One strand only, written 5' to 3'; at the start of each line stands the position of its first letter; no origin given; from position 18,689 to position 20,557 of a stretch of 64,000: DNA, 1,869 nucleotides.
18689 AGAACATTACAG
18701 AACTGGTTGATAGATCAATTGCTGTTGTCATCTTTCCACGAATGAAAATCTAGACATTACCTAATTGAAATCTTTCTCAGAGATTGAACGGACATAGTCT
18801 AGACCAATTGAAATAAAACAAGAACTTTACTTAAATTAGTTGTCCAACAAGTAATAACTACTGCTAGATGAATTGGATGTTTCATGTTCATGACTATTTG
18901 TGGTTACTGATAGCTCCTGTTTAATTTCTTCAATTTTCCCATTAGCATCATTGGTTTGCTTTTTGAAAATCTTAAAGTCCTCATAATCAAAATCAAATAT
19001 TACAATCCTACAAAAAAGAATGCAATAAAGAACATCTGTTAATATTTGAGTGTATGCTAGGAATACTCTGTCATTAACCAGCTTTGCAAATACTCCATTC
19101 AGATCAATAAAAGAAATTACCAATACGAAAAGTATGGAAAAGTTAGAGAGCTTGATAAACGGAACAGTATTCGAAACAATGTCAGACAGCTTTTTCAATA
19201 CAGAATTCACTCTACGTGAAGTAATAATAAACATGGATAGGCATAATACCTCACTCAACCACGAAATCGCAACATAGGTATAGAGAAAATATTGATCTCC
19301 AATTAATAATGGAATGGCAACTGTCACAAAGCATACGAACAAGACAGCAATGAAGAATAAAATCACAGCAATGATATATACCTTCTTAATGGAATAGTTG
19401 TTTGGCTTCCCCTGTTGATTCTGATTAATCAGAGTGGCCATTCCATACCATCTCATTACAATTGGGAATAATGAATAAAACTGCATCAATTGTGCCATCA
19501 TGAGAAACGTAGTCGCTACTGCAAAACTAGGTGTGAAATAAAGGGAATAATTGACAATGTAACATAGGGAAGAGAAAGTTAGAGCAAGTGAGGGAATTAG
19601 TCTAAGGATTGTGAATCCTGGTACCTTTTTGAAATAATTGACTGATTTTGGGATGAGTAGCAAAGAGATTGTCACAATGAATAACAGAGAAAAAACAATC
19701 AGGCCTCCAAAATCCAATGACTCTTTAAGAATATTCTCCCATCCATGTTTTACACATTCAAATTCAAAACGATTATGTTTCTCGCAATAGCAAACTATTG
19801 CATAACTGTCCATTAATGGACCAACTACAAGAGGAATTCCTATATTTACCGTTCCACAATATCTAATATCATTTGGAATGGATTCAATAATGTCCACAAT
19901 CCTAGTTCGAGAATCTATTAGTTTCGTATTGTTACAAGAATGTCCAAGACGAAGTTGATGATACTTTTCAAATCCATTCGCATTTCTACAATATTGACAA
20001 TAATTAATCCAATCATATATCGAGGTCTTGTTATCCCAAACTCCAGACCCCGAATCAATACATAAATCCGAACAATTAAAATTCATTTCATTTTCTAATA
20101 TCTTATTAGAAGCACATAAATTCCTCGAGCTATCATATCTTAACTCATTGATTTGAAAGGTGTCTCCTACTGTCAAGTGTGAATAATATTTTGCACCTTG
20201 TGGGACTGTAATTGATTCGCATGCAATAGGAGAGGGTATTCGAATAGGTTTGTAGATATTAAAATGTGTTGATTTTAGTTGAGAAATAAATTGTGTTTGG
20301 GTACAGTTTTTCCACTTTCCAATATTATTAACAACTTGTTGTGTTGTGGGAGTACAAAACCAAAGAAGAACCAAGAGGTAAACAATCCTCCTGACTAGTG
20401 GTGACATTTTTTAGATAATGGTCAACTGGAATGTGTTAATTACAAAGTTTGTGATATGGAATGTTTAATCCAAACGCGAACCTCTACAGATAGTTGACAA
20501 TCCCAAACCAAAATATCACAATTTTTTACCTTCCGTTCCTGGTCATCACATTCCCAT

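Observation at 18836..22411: Head-to-head 7TM receptor-like gene and G-alpha gene sharing a 790 bp intergenic region; the G-alpha has atypical NKYD and no Gly2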

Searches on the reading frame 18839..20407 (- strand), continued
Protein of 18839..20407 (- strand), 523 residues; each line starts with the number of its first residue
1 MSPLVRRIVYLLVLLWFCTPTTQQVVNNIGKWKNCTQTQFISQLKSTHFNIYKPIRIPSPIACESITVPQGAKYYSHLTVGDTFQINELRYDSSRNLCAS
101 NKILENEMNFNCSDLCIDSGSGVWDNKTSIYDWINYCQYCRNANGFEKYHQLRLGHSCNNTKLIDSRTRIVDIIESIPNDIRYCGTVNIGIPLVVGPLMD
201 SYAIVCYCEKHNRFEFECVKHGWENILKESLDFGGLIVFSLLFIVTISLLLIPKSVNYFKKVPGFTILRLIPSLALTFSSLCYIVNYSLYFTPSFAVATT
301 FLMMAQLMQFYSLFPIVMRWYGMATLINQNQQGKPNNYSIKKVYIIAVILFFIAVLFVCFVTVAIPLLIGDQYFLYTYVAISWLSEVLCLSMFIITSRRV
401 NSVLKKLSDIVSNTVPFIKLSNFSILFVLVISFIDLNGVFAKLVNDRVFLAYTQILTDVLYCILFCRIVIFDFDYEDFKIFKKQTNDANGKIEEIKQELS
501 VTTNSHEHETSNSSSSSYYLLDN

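Call 35: predict_structure(alignment_id=A1)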
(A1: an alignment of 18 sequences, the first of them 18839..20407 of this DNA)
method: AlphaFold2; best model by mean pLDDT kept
length: 523 residues; sequences in the alignment: 18
mean_pLDDT: 72.0   pTM: 0.61
mean pLDDT of the five models: 72.0, 70.7, 69.5, 69.2, 67.5
residues with pLDDT >= 90: 45; 70-90: 286; 50-70: 143; < 50: 49
segments of 3 or more residues with pLDDT < 50: 16-28, 75-85, 120-123, 506-523
pLDDT, mean of each block of 10 residues (from residue 1): 69 54 41 75 56 67 83 49 49 82 87 76 58 91 92 82 62 85 73 78 82 73 68 86 88 90 83 91 90 77 84 78 74 67 76 75 72 70 75 77 70 59 73 70 63 73 70 59 68 73 53 41 33
secondary structure, 60 per line:
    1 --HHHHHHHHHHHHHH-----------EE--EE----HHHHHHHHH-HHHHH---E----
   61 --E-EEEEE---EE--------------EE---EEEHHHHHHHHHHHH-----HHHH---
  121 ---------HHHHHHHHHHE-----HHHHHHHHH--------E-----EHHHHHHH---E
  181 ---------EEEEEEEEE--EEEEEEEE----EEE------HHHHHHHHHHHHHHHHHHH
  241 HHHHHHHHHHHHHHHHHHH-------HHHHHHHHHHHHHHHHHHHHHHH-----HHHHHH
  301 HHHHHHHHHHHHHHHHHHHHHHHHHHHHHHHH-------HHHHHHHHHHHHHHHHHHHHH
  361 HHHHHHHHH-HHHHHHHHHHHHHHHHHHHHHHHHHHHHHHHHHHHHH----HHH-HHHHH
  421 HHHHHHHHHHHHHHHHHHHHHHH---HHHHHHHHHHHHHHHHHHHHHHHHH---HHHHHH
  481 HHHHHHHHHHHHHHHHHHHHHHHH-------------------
elements in order: H3-16 H38-46 H48-52 E65-69 E94-96 H97-108 H114-117 H130-139 H146-154 H170-176 E190-198 E201-208 E213-215 H222-259 H267-289 H295-332 H340-369 H371-407 H416-443 H447-471 H475-504

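Call 39: fold_search(model_id=the predicted structure, library=pdb)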
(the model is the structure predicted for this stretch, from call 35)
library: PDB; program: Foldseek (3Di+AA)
matches with E <= 10: 672; with E <= 0.001: 0
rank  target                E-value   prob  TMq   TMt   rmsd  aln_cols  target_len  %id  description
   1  9jr0_B                1.7e-03  1.00  0.30  0.24  21.0       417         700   10  GABA-DGABAB-Gi-complex (released 2025-10-22)
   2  6w2y_B                3.7e-03  1.00  0.27  0.22  20.9       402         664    9  CryoEM Structure of GABAB1b Homodimer (released 2020-07-01)
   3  6w2y_A                4.3e-03  1.00  0.27  0.22  21.9       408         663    9  CryoEM Structure of GABAB1b Homodimer (released 2020-07-01)
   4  7vif_F                7.0e-03  1.00  0.31  0.50   6.5       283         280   12  Cryo-EM structure of Gi coupled Sphingosine 1-phosphate receptor bound with (S)-FTY720-P (released 2022-09-28)
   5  7ew2_R                7.4e-03  1.00  0.30  0.47   7.4       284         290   14  Cryo-EM structure of pFTY720-bound Sphingosine 1-phosphate receptor 3 in complex with Gi protein (released 2021-09-29)
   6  7sk4_A                1.0e-02  1.00  0.37  0.58   5.2       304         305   13  Cryo-EM structure of ACKR3 in complex with chemokine N-terminal mutant CXCL12_LRHQ, an intracellular Fab, and an extra (released 2022-07-27)
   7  7sk8_A                1.0e-02  1.00  0.37  0.57   5.2       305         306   14  Cryo-EM structure of human ACKR3 in complex with CXCL12, a small molecule partial agonist CCX662, an extracellular Fab (released 2022-07-27)
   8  6b73_B                1.0e-02  1.00  0.26  0.43   8.0       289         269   11  Crystal Structure of a nanobody-stabilized active state of the kappa-opioid receptor (released 2018-01-17)
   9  9jqx_A                1.1e-02  0.99  0.28  0.22  20.9       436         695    9  CGP54626-bound-DGABAB (released 2025-10-01)
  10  7sk5_A                1.3e-02  1.00  0.37  0.59   5.0       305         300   15  Cryo-EM structure of ACKR3 in complex with CXCL12 and an intracellular Fab (released 2022-07-27)
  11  7vie_F                1.3e-02  1.00  0.30  0.48   7.0       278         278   11  Cryo-EM structure of Gi coupled Sphingosine 1-phosphate receptor bound with S1P (released 2022-09-28)
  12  6b73_A                1.4e-02  1.00  0.27  0.43   7.9       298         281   10  Crystal Structure of a nanobody-stabilized active state of the kappa-opioid receptor (released 2018-01-17)
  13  8g94_A                1.4e-02  1.00  0.29  0.46   6.9       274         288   11  Structure of CD69-bound S1PR1 coupled to heterotrimeric Gi (released 2023-04-19)
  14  7sk9_A                1.5e-02  1.00  0.34  0.58   4.8       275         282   15  Cryo-EM structure of human ACKR3 in complex with a small molecule partial agonist CCX662, and an intracellular Fab (released 2022-07-27)
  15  9m8l_R                1.5e-02  1.00  0.32  0.51   8.3       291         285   13  cryo-EM structure of human TAS2R4 (released 2026-03-18)
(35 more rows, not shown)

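Call 41: find_encoding_contigs(protein=P0123, flank=8000, max_places=1)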
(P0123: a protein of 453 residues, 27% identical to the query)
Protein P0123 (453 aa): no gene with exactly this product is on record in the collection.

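Call 42: find_encoding_contigs(protein=P0125, flank=10000, max_places=1)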
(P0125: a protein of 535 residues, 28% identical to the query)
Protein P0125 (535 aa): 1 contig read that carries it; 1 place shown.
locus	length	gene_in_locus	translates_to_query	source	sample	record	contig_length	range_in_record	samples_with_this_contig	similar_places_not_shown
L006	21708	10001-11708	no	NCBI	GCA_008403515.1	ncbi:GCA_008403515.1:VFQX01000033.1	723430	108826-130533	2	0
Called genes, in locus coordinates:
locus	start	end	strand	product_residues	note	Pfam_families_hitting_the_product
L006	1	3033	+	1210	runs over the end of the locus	PF00169:PH (weak), PF00616:RasGAP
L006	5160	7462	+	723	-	PF14580:LRR_9, PF12799:LRR_4 (weak), PF13855:LRR_8 (weak)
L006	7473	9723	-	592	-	PF00118:Cpn60_TCP1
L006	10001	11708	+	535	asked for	-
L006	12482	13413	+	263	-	-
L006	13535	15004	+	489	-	-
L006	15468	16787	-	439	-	-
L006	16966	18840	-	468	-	PF00169:PH, PF14593:PH_3 (weak), PF15413:PH_11 (weak), PF22842:Pel9A-like_beta_helix, PF05048:NosD (weak), PF13229:Beta_helix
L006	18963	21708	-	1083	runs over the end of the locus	PF00076:RRM_1 (weak)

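Call 52: search_solved_structures(query=A1, max_evalue=10)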
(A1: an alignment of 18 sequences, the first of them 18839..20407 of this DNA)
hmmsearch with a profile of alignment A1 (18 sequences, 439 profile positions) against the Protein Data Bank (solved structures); distinct sequences matched with E-value up to 10: 2.
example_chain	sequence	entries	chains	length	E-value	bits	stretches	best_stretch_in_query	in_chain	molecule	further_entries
4hs2_A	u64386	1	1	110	0.66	12.3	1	100-151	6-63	Speckle-type POZ protein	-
8yk0_B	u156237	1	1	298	10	8.4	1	236-413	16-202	Probable G-protein coupled receptor 156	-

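Call 53: search_protein_families(library=pfam, alignment_id=A1, max_evalue=1)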
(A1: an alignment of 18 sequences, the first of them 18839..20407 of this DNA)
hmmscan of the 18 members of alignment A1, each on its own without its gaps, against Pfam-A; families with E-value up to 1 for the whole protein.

A. member 1, window:18839-20407:- (523 aa): 0 families

B. families by the number of members that match (of 18 scanned): 10 families
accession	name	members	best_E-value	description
PF04181.18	RPAP2_Rtr1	1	0.016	Rtr1/RPAP2 family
PF18920.5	DUF5671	1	0.045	Domain of unknown function (DUF5671)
PF25592.1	DUF7937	1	0.06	Domain of unknown function (DUF7937)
PF10256.14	Erf4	1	0.089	Golgin subfamily A member 7/ERF4 family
PF08424.15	NRDE-2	1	0.092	NRDE-2, necessary for RNA interference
PF00324.27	AA_permease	1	0.2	Amino acid permease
PF04144.18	SCAMP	1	0.34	SCAMP family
PF19545.4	DUF6069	1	0.41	Family of unknown function (DUF6069)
PF09843.14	DUF2070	1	0.48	Predicted membrane protein (DUF2070)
PF25587.1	Rv2743c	1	0.58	Rv2743c family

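Call 57: find_homologous_proteins(query=A1, max_evalue=0.01)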
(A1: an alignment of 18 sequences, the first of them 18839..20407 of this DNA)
Query A1 (18 sequences) (523 aa, profile of the alignment): 1 proteins with E <= 0.01 among 8000 candidates.
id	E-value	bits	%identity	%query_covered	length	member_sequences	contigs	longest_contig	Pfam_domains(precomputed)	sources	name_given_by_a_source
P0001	2.3e-80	289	100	80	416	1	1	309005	-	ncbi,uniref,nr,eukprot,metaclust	ncbi:predicted protein [Naegleria gruberi]|uniref:Predicted protein n=1 Tax=Naegleria gruberi TaxID=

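Call 63: find_encoding_contigs(protein=P0127, flank=8000, max_places=1)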
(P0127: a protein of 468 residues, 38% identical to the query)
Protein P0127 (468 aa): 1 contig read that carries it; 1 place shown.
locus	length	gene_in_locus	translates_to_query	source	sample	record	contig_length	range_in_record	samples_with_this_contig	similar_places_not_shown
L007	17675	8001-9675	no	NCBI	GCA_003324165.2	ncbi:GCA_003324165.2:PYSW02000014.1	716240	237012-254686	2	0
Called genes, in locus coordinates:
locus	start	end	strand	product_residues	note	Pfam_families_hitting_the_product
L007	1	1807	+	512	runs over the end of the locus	PF00172:Zn_clus (weak)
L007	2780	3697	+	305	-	-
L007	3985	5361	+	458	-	PF00202:Aminotran_3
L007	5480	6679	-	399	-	PF00462:Glutaredoxin, PF13417:GST_N_3, PF13409:GST_N_2 (weak), PF17172:GST_N_4 (weak)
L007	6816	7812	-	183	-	PF00023:Ank (faint), PF13606:Ank_3 (faint), PF13637:Ank_4 (faint), PF12796:Ank_2 (weak), PF13857:Ank_5 (weak)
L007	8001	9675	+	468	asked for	-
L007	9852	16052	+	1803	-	PF20692:cpSF2-GREB1, PF20691:TAGT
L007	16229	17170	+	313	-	PF10021:PARG_cat_microb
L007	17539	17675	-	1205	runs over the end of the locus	PF00069:Pkinase, PF07714:PK_Tyr_Ser-Thr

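Call 64: find_encoding_contigs(protein=P0137, flank=8000, max_places=1)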
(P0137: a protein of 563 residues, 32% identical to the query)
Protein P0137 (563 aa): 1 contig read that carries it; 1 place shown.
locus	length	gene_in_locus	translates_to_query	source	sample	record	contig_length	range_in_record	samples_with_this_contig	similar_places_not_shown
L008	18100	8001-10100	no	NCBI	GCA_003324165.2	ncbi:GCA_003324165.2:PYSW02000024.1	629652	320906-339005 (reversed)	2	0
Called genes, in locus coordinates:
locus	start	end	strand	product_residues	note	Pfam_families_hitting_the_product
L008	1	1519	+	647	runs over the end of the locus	PF08448:PAS_4 (faint), PF13188:PAS_8 (faint), PF00989:PAS, PF13426:PAS_9, PF00211:Guanylate_cyc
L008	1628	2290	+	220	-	PF03162:Y_phosphatase2, PF22741:PTP-NADK (weak), PF22785:Tc-R-P (weak), PF13350:Y_phosphatase3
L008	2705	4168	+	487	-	PF02319:WHD_E2F_TDP, PF08781:DP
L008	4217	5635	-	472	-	-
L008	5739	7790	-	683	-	PF00027:cNMP_binding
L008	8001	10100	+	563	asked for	-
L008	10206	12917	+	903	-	PF12796:Ank_2, PF13637:Ank_4 (weak), PF00644:PARP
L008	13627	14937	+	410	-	PF00849:PseudoU_synth_2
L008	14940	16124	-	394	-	-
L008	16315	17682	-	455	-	PF00534:Glycos_transf_1, PF13692:Glyco_trans_1_4, PF13524:Glyco_trans_1_2 (faint)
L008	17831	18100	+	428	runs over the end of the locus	-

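Call 79: find_encoding_contigs(protein=P0133, flank=7000, max_places=2)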
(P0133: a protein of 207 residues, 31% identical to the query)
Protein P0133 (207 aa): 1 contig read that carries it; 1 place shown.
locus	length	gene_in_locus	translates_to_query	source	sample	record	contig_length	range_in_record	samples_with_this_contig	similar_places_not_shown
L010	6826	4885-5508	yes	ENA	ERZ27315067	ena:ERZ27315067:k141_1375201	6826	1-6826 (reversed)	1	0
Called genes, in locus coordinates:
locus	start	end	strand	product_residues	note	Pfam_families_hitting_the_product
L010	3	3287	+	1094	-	?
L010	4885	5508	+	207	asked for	-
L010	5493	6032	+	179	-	-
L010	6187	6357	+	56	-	-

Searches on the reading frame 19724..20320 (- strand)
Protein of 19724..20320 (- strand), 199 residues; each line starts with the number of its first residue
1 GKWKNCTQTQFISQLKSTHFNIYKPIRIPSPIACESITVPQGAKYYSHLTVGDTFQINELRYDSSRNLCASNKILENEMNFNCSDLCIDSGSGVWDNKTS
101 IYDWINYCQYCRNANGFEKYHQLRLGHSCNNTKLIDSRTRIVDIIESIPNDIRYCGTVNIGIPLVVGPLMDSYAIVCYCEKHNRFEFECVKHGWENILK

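Call 66: predict_structure(alignment_id=A2)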
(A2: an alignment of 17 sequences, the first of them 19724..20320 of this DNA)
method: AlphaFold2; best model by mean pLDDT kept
length: 199 residues; sequences in the alignment: 17
mean_pLDDT: 83.2   pTM: 0.84
mean pLDDT of the five models: 83.2, 82.6, 80.5, 79.1, 76.4
residues with pLDDT >= 90: 90; 70-90: 71; 50-70: 35; < 50: 3
segments of 3 or more residues with pLDDT < 50: none
pLDDT, mean of each block of 10 residues (from residue 1): 86 71 75 93 70 64 90 93 89 64 95 97 94 86 93 83 88 89 86 53
secondary structure, 60 per line:
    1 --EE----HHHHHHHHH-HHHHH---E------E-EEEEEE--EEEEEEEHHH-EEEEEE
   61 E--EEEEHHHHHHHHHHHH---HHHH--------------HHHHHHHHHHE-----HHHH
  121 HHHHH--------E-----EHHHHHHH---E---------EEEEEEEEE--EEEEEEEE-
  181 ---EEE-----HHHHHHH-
elements in order: H9-17 H19-23 E36-41 E44-50 E55-61 E64-67 H68-79 H83-86 H101-110 H117-125 H141-147 E161-169 E172-179 E184-186 H192-198
